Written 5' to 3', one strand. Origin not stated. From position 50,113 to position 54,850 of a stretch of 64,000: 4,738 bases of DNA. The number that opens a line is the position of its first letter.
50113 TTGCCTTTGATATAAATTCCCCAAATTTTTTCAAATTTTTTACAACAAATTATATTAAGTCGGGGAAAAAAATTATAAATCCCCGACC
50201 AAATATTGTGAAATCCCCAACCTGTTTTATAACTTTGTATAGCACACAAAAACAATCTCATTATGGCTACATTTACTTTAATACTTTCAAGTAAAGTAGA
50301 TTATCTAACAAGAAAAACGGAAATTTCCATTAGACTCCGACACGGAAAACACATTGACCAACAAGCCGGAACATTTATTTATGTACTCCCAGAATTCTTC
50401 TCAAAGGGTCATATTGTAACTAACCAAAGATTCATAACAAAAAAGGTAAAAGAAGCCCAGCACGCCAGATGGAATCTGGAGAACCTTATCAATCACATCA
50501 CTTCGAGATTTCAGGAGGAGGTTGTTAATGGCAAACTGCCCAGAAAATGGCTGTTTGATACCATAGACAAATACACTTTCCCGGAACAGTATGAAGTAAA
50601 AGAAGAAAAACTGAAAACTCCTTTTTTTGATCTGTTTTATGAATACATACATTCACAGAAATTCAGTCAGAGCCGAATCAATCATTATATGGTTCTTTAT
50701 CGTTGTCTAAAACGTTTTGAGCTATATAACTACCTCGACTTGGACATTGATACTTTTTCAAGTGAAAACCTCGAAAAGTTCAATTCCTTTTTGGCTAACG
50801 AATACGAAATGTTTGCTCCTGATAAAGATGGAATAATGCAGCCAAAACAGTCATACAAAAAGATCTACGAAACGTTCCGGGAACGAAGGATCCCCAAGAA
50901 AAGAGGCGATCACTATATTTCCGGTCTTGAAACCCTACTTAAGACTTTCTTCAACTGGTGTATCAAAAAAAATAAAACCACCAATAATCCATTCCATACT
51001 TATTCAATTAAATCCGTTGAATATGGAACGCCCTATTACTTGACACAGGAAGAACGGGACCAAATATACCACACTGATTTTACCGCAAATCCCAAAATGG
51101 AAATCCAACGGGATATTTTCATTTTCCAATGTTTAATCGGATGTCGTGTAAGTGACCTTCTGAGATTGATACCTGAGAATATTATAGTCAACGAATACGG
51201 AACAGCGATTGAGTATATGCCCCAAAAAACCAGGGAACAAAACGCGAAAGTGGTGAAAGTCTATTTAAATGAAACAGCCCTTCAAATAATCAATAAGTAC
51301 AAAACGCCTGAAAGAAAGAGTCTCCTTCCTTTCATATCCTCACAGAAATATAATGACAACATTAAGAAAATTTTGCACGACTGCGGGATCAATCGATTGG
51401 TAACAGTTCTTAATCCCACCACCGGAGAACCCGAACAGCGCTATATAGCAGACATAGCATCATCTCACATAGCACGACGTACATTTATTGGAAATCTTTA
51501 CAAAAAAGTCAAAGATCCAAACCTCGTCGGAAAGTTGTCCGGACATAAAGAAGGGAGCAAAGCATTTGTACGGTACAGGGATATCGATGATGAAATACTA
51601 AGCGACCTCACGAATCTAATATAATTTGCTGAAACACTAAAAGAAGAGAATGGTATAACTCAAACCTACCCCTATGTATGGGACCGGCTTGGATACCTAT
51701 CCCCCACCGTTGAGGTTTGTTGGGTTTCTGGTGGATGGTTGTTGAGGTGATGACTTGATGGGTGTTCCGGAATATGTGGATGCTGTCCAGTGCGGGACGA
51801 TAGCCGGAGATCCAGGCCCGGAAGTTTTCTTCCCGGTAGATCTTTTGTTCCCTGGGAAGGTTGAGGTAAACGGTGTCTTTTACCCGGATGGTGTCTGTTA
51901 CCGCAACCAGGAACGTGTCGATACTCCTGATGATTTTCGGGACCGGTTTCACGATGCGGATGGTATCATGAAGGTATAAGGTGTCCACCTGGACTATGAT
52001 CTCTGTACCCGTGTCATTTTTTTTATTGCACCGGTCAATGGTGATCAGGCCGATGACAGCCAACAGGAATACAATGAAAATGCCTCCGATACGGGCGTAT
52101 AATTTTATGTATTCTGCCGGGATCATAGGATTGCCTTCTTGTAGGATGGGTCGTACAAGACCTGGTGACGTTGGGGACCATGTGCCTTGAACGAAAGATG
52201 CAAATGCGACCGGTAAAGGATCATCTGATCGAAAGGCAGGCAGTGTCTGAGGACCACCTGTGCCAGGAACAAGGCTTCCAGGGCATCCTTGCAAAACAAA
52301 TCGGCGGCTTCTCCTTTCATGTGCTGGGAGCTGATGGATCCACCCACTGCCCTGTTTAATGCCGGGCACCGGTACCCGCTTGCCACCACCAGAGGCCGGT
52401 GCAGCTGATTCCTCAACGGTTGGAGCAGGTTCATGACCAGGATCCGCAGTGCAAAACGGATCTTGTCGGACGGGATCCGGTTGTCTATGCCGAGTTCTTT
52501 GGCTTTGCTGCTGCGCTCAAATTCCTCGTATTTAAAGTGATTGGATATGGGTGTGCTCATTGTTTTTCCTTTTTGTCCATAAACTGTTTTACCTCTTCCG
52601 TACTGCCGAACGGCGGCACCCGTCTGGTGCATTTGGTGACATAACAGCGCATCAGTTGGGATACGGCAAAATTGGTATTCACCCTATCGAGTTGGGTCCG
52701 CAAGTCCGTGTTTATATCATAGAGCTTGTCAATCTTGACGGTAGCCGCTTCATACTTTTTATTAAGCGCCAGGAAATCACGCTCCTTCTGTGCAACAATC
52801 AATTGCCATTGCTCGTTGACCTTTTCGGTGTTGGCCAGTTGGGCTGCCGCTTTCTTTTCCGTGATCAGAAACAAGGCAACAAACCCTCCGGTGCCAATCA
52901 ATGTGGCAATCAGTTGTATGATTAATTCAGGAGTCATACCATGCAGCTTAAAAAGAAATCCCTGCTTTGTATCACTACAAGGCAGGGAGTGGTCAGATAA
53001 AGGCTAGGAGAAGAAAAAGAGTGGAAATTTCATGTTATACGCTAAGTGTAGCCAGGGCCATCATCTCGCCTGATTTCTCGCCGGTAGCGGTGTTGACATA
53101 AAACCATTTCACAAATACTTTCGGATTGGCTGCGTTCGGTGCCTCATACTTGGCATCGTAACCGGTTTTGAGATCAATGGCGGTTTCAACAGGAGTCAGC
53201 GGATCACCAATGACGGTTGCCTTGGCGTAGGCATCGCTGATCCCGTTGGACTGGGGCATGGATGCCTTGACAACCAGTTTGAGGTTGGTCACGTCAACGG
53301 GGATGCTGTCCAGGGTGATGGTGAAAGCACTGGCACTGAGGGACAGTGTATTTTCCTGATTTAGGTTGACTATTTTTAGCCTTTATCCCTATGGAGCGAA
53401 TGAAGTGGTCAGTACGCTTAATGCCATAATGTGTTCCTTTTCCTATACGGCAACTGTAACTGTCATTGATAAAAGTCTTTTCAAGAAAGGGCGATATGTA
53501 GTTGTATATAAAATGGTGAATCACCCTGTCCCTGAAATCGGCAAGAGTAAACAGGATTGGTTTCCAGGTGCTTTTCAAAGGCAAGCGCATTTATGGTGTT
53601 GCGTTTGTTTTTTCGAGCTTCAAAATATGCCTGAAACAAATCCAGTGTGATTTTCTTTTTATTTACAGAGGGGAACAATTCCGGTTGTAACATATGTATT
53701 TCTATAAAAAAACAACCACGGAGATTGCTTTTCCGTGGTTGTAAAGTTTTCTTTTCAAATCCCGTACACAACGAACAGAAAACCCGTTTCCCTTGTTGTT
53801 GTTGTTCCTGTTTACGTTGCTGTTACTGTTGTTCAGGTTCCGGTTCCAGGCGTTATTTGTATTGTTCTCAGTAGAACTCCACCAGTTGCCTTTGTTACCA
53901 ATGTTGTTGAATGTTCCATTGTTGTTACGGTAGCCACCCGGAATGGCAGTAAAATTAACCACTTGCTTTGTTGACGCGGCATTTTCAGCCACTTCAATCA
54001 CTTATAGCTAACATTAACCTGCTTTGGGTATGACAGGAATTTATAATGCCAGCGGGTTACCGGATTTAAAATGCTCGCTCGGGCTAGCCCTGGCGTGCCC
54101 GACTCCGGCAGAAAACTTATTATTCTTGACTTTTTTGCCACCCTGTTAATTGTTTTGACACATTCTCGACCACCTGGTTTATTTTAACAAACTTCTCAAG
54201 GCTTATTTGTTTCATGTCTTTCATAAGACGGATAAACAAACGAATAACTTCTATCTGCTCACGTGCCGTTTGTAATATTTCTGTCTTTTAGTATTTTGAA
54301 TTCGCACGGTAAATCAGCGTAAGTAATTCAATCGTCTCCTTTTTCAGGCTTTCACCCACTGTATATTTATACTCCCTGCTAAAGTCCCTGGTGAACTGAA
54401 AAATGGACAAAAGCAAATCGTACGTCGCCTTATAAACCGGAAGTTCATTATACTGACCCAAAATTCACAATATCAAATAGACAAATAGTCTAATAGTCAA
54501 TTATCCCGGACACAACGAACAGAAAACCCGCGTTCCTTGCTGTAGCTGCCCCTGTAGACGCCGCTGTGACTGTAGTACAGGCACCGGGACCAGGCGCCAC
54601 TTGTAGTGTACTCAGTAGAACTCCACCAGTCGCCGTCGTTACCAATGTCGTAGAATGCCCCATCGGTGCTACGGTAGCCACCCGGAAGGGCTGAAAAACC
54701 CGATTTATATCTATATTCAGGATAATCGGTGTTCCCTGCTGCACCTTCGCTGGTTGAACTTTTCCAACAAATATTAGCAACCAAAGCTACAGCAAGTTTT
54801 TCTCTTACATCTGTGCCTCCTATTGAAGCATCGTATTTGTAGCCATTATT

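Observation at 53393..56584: Diversity-generating retroelement with an unambiguous adenine-specific VR/TR pair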

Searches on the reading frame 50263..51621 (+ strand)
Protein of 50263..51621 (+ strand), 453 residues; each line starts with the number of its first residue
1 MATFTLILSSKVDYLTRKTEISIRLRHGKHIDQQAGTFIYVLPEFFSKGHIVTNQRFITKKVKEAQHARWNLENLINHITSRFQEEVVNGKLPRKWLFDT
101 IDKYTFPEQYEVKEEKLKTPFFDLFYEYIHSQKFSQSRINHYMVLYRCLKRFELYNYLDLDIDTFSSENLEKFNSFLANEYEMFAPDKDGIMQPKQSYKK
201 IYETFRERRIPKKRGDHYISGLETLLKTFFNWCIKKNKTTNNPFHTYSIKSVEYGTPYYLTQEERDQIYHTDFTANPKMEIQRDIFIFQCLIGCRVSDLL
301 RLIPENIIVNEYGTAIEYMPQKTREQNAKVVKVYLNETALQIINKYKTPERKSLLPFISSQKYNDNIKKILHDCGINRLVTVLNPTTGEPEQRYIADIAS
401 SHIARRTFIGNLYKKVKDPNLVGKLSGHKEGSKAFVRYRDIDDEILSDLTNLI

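Call 11: search_protein_families(library=pfam, proteins=[window:50263-51621:+], max_evalue=0.01)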
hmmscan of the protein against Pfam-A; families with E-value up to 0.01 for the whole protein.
window:50263-51621:+ (453 aa): 1 family
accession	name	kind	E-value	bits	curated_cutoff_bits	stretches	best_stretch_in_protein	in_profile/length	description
PF00589.27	Phage_integrase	-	8.5e-08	32.6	27.1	1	259-443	2-170/172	Phage integrase family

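Call 25: search_protein_families(library=ncbifam, proteins=[window:50263-51621:+], max_evalue=0.01)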
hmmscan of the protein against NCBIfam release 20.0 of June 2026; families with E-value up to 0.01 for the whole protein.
window:50263-51621:+ (453 aa): 4 families
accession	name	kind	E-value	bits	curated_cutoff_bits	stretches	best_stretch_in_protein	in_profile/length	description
TIGR02225.1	recomb_XerD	equivalog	1.4e-10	41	329.6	1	225-432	69-266/290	site-specific tyrosine recombinase XerD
TIGR02224.1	recomb_XerC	equivalog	1.9e-09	37.4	335.15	1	170-430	25-267/295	tyrosine recombinase XerC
NF040815.2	recomb_XerA_Arch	equivalog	2.6e-06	27.2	220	1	159-430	6-244/263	site-specific tyrosine recombinase/integron integrase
NF001399.0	PRK00283.1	subfamily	0.00074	18.8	279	1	225-429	79-272/300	tyrosine recombinase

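Call 60: search_protein_families(library=phrogs, proteins=[window:50263-51621:+], max_evalue=0.001)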
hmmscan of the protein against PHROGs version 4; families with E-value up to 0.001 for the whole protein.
window:50263-51621:+ (453 aa): 2 families
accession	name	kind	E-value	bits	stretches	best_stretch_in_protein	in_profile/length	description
phrog_1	-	integration and excision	1.4e-17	65.2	1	199-449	221-443/611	integrase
phrog_216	-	integration and excision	1.6e-16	61.3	1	222-449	18-232/301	integrase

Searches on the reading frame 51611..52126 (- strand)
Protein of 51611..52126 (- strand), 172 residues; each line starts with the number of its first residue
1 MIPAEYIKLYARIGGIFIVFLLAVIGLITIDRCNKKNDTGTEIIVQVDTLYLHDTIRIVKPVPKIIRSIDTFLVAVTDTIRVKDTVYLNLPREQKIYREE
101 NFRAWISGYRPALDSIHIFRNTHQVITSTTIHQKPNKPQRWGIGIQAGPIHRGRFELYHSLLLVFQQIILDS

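Call 11: search_protein_families(library=pfam, proteins=[window:51611-52126:-], max_evalue=0.01)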
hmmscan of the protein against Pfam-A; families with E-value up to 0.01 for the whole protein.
window:51611-52126:- (172 aa): 1 family
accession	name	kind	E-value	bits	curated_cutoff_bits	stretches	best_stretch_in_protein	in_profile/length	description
PF20647.2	DUF6808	-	1.6e-21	76.6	24.4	1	84-148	1-65/86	Domain of unknown function (DUF6808)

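Call 60: search_protein_families(library=phrogs, proteins=[window:51611-52126:-], max_evalue=0.001)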
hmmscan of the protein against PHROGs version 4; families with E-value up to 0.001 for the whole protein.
window:51611-52126:- (172 aa): 1 family
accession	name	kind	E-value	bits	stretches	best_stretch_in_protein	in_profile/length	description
phrog_26448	-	unknown function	1.9e-17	64.4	1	68-148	87-164/187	-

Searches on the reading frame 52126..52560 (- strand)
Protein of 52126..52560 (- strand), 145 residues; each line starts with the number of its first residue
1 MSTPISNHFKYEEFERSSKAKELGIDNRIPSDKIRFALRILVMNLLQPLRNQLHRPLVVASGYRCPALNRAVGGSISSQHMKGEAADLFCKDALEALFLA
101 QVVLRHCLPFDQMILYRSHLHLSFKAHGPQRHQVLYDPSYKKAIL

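Call 11: search_protein_families(library=pfam, proteins=[window:52126-52560:-], max_evalue=0.01)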
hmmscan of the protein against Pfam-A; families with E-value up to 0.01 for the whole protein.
window:52126-52560:- (145 aa): 2 families
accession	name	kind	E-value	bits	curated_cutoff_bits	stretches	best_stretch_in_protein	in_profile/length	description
PF08291.16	Peptidase_M15_3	-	9e-21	74.5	23.2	1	7-122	1-107/108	Peptidase M15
PF05951.18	Peptidase_M15_2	-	0.0035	17.5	27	1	50-92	67-114/153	Bacterial protein of unknown function (DUF882)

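Call 60: search_protein_families(library=phrogs, proteins=[window:52126-52560:-], max_evalue=0.001)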
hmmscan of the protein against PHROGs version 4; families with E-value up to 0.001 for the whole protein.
window:52126-52560:- (145 aa): 4 families
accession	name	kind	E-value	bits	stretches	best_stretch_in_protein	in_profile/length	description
phrog_894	-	lysis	6.2e-29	102.1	1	1-131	42-168/389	endolysin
phrog_17373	-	other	8.8e-12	46.2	1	40-88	39-87/224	peptidase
phrog_28234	-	lysis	1.3e-05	25.5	1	2-92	241-328/372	endolysin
phrog_25247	-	other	6.4e-05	23.2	1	36-89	418-471/520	peptidase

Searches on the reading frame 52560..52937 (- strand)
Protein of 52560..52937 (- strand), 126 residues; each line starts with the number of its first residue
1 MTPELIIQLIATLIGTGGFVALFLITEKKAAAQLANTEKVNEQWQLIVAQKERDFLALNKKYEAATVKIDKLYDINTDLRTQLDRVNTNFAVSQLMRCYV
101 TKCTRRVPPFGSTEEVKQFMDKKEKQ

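Call 11: search_protein_families(library=pfam, proteins=[window:52560-52937:-], max_evalue=0.01)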
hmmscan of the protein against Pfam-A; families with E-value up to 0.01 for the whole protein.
window:52560-52937:- (126 aa): 1 family
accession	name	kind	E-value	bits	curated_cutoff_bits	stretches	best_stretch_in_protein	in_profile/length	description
PF11932.13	DUF3450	-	0.0075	16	32.6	1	26-89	24-87/241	Protein of unknown function (DUF3450)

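Call 60: search_protein_families(library=phrogs, proteins=[window:52560-52937:-], max_evalue=0.001)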
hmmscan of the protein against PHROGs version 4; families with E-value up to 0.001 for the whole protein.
window:52560-52937:- (126 aa): 0 families

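Call 85: find_encoding_contigs(protein=window:52560-52937:-, flank=10000, max_places=10)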
Protein window:52560-52937:- (126 aa): 2 contigs read that carry it; 2 places shown.
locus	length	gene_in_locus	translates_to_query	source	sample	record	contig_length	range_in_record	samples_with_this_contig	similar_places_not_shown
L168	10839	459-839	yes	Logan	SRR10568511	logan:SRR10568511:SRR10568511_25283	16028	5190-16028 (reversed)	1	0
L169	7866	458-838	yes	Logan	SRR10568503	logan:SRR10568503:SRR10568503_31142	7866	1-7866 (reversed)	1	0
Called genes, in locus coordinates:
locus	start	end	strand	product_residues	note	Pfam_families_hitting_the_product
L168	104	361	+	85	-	-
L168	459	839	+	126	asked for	-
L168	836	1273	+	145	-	PF08291:Peptidase_M15_3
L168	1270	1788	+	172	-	PF20647:DUF6808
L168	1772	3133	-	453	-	PF00589:Phage_integrase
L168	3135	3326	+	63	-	-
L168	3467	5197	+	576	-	PF13424:TPR_12 (faint)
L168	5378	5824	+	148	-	-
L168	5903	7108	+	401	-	-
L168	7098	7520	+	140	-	-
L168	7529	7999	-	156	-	PF14060:DUF4252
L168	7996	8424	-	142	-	-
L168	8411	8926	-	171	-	PF04542:Sigma70_r2, PF08281:Sigma70_r4_2, PF04545:Sigma70_r4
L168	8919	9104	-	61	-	-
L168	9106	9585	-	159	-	PF14060:DUF4252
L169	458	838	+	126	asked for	-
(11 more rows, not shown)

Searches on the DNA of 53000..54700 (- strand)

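Call 15: search_dna_similar(query=window:53000-54500:-, collection=phages, mode=distant, max_rows=15)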
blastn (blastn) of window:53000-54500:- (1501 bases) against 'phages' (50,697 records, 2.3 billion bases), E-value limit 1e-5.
No match.

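Call 31: search_rna_families(source=window, start=53200, end=54700, threshold=evalue, max_evalue=1)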
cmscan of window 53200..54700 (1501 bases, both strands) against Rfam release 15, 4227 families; matches with E-value up to 1: 5.
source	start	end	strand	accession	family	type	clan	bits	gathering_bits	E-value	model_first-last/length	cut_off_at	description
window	53948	54109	-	RF03028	RT-7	Gene; sRNA;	-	66.1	116.8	1.2e-14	1-191/191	no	RT-7 RNA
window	53706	53805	-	RF00514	His_leader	Cis-reg; leader;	-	25.1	49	0.16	1-126/126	no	Histidine operon leader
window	53949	54113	-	RF03018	RT-15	Gene; sRNA;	-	21.2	82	0.018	1-192/192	no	RT-15 RNA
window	53331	53385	+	RF01277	snoU54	Gene; snRNA; snoRNA; CD-box;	CL00008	18.9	35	0.88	1-67/67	no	Small nucleolar RNA U54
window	53771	53832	-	RF01675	CrcZ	Gene; sRNA;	-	13.6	95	0.51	1-398/398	no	Pseudomonas sRNA CrcZ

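Call 32: search_rna_families(source=window, start=53650, end=54200, threshold=evalue, max_evalue=0.001, show_alignments=1)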
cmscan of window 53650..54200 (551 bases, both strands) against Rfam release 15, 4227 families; matches with E-value up to 0.001: 1.
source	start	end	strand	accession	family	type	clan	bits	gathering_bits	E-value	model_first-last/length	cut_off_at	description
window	53948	54109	-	RF03028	RT-7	Gene; sRNA;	-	66.1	116.8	4.5e-15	1-191/191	no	RT-7 RNA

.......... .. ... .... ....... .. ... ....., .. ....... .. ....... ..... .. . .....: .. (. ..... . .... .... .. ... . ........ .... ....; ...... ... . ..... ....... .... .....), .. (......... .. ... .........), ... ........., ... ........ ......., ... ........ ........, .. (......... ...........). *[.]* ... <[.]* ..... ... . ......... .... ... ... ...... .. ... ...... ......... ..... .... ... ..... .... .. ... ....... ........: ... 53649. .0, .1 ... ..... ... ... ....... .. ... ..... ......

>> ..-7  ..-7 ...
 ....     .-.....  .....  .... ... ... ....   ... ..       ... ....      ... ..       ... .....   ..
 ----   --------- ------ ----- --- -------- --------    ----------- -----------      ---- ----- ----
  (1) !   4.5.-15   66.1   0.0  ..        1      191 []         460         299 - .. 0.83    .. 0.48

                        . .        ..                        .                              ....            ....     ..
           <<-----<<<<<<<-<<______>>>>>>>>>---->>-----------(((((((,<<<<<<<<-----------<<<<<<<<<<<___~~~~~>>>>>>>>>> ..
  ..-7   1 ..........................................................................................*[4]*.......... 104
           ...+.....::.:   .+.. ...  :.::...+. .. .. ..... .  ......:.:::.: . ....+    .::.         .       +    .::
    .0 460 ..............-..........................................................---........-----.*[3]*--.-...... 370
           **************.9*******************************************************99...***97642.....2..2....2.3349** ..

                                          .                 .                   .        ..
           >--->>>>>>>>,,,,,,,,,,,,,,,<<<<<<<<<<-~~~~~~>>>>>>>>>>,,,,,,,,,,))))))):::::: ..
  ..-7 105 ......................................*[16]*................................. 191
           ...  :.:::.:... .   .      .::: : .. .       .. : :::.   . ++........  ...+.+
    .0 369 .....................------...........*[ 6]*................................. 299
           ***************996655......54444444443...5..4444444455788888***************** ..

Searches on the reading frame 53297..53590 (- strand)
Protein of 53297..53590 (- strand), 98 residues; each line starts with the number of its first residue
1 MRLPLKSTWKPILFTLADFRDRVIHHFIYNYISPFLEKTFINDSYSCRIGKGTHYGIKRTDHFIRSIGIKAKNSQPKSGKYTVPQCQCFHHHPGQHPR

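Call 11: search_protein_families(library=pfam, proteins=[window:53297-53590:-], max_evalue=0.01)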
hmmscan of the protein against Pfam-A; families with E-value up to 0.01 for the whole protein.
seq(98 aa): 0 families

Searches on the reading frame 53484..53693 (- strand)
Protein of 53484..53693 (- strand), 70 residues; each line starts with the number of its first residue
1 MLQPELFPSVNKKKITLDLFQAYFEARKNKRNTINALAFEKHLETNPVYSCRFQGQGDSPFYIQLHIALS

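Call 11: search_protein_families(library=pfam, proteins=[window:53484-53693:-], max_evalue=0.01)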
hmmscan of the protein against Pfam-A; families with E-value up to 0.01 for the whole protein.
seq(70 aa): 0 families

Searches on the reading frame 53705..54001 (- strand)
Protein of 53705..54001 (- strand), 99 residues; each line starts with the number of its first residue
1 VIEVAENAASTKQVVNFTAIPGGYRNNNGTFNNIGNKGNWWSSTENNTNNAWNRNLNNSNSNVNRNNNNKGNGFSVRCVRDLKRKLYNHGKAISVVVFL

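Call 62: find_encoding_contigs(protein=window:53705-54001:-, flank=6000, max_places=8)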
Protein window:53705-54001:- (99 aa): 1 contig read that carries it; 1 place shown.
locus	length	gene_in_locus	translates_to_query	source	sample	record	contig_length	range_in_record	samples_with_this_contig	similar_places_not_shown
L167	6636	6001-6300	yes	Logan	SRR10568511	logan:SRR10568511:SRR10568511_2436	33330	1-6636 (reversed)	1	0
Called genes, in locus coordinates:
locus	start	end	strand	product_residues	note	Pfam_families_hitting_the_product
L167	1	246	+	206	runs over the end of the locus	PF14129:DUF4296 (weak)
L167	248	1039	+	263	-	PF04055:Radical_SAM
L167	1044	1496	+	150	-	PF02580:Tyr_Deacylase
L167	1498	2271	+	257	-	PF01791:DeoC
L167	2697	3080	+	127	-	-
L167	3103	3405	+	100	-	-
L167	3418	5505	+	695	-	PF09603:Fib_succ_major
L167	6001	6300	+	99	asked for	PF09603:Fib_succ_major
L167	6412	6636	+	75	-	?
